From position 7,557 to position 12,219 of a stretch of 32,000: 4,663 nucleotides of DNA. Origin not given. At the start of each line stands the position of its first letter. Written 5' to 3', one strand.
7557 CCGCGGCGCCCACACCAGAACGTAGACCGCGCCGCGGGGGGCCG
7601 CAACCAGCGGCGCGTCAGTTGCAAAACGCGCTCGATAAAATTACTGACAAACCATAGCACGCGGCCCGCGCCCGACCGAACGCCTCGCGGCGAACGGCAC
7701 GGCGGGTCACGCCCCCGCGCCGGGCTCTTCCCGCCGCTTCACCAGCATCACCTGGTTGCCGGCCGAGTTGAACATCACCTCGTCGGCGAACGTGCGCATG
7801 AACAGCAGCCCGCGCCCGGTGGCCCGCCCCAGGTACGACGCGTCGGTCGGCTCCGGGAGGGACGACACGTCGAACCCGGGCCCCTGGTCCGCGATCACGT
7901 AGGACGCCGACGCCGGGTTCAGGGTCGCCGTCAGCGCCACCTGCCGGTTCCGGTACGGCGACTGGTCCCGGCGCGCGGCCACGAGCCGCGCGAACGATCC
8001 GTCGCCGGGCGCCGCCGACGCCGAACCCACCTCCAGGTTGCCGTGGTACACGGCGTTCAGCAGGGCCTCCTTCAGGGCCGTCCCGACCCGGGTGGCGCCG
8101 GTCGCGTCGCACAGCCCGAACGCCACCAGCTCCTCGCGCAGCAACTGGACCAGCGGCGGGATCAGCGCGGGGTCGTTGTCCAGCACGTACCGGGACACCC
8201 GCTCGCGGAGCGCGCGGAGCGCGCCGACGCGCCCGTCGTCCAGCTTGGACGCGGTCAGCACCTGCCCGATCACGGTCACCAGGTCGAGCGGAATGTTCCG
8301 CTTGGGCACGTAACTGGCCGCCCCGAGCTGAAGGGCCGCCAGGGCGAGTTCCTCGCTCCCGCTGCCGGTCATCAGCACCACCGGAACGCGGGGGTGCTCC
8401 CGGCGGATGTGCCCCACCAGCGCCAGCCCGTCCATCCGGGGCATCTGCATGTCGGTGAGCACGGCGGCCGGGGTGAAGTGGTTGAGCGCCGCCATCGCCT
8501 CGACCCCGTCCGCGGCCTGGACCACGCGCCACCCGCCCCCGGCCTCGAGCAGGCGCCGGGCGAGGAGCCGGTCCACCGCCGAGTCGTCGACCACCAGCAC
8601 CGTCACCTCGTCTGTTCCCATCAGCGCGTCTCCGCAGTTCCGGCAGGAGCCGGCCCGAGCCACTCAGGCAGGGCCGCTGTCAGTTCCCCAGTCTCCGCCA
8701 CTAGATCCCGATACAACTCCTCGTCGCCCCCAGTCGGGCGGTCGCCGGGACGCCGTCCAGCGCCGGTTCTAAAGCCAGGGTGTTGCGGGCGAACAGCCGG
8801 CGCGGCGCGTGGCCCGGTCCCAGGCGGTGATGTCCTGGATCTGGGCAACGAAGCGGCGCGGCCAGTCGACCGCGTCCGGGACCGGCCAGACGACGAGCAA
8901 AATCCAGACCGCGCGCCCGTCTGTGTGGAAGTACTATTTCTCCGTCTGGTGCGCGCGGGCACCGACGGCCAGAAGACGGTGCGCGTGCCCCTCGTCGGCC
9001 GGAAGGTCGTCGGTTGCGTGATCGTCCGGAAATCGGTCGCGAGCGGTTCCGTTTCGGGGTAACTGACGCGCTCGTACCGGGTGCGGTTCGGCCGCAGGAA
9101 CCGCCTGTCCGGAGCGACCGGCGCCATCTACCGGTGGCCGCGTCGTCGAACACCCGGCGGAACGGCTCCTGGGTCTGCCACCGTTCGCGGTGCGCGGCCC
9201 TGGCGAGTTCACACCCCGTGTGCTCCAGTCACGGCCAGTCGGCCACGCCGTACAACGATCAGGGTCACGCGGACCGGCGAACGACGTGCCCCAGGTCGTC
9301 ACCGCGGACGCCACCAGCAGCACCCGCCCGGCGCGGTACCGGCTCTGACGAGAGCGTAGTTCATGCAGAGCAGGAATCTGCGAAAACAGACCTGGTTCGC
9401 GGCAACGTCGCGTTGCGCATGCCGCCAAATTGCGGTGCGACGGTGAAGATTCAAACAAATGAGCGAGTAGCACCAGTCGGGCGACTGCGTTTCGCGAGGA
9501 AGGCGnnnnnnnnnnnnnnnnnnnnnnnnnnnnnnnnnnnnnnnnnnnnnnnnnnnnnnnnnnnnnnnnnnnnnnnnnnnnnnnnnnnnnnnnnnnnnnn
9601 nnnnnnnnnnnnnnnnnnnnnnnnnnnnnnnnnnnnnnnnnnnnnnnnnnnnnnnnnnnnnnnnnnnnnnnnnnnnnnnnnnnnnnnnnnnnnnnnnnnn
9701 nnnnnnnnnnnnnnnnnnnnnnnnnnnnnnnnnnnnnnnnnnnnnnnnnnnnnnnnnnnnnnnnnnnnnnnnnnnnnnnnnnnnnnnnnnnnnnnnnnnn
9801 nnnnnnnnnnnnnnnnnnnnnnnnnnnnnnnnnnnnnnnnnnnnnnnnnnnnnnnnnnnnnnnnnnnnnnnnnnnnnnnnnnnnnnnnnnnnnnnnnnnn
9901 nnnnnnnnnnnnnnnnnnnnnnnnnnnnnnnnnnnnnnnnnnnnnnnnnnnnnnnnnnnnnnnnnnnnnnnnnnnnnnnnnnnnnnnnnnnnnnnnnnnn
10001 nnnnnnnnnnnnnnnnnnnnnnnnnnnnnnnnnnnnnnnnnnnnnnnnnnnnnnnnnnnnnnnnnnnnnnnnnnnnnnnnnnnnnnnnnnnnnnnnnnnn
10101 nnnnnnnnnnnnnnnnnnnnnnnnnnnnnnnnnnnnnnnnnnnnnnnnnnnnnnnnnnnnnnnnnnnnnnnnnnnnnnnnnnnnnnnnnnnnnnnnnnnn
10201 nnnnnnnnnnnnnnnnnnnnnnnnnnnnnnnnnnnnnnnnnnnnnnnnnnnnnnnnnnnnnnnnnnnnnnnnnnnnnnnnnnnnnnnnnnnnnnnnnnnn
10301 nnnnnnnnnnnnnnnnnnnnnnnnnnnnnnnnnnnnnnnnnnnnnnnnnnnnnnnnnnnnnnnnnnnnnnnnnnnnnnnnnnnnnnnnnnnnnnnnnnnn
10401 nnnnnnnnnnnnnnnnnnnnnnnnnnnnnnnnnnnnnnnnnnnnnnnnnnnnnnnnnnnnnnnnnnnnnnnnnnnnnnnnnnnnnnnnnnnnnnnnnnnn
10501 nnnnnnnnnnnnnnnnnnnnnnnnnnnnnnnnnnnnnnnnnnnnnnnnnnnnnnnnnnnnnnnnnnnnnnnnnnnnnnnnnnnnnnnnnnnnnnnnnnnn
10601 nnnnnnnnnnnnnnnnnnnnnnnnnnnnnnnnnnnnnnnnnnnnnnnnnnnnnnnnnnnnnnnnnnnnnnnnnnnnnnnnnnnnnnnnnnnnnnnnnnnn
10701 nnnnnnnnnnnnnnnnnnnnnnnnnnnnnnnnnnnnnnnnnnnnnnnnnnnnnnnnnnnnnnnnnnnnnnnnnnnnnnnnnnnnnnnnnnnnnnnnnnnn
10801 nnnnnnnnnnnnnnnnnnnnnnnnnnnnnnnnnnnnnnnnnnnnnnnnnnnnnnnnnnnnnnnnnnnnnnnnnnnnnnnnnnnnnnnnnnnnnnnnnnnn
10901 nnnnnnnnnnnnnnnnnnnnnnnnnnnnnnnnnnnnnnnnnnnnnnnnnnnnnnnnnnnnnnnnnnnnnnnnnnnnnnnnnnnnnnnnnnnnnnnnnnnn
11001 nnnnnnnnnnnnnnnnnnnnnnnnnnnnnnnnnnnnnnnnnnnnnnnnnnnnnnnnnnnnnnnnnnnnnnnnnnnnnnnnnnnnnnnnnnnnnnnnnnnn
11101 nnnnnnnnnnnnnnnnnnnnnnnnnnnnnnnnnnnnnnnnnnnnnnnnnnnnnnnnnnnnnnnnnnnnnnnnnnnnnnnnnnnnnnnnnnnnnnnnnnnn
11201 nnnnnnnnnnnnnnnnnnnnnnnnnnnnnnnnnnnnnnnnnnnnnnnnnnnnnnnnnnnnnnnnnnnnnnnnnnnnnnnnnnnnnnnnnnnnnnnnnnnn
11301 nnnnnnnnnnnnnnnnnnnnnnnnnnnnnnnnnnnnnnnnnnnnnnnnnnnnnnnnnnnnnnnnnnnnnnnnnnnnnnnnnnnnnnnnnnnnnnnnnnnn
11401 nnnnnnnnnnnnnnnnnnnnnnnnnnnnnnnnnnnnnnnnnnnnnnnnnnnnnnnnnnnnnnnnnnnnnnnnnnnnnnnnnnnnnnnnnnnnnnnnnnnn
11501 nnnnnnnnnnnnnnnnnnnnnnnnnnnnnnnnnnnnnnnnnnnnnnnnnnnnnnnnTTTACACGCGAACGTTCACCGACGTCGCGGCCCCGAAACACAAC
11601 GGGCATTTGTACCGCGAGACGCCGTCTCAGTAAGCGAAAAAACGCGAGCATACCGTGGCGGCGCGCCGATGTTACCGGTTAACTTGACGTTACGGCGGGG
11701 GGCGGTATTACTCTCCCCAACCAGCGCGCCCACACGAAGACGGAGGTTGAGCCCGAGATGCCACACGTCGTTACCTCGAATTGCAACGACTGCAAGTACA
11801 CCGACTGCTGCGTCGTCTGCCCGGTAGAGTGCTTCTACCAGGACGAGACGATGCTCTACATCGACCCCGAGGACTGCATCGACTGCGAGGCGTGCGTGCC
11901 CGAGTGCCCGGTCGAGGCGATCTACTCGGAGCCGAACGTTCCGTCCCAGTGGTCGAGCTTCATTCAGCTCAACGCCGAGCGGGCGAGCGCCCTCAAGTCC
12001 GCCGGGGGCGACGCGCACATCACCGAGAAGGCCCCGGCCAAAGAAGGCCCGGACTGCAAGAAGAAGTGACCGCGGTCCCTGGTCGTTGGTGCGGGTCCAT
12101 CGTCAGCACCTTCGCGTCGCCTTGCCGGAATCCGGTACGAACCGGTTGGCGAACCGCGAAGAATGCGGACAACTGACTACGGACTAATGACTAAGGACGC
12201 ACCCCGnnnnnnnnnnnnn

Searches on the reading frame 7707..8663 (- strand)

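Call 93: search_protein_families(library=pfam, proteins=[window:7707-8663:-], max_evalue=0.001)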
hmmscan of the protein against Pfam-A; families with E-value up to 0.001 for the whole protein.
window:7707-8663:- (318 aa): 2 families
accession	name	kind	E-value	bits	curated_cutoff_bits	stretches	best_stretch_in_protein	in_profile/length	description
PF00072.30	Response_reg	-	9.5e-24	84.2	30.2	1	22-131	1-109/111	Response regulator receiver domain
PF13581.12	HATPase_c_2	-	2.4e-15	57.1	27.4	1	164-309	4-127/127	Histidine kinase-like ATPase domain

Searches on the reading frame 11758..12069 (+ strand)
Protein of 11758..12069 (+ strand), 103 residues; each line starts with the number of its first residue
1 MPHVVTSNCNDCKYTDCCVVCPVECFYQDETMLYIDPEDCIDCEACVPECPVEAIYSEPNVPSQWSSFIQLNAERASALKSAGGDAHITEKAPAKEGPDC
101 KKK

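Call 93: search_protein_families(library=pfam, proteins=[window:11758-12069:+], max_evalue=0.001)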
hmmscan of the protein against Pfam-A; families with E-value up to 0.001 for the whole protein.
window:11758-12069:+ (103 aa): 7 families
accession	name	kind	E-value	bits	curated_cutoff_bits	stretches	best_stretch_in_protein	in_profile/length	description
PF00037.32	Fer4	-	5.8e-08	32.7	21.1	1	34-56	2-24/24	4Fe-4S binding domain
PF12837.12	Fer4_6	-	2.3e-06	27.7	25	1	34-55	3-24/24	4Fe-4S binding domain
PF13237.11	Fer4_10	-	9.5e-06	25.9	25.5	1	33-63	2-22/53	4Fe-4S dicluster domain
PF12838.12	Fer4_7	-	3.6e-05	24.6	27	1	8-54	1-52/52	4Fe-4S dicluster domain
PF12797.12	Fer4_2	-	4e-05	23.8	24.5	1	33-52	3-22/22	4Fe-4S binding domain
PF13484.11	Fer4_16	-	0.00047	21.3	30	1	40-64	2-27/66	4Fe-4S double cluster binding domain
PF13187.11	Fer4_9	-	0.0005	20.5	27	1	8-55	1-52/52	4Fe-4S dicluster domain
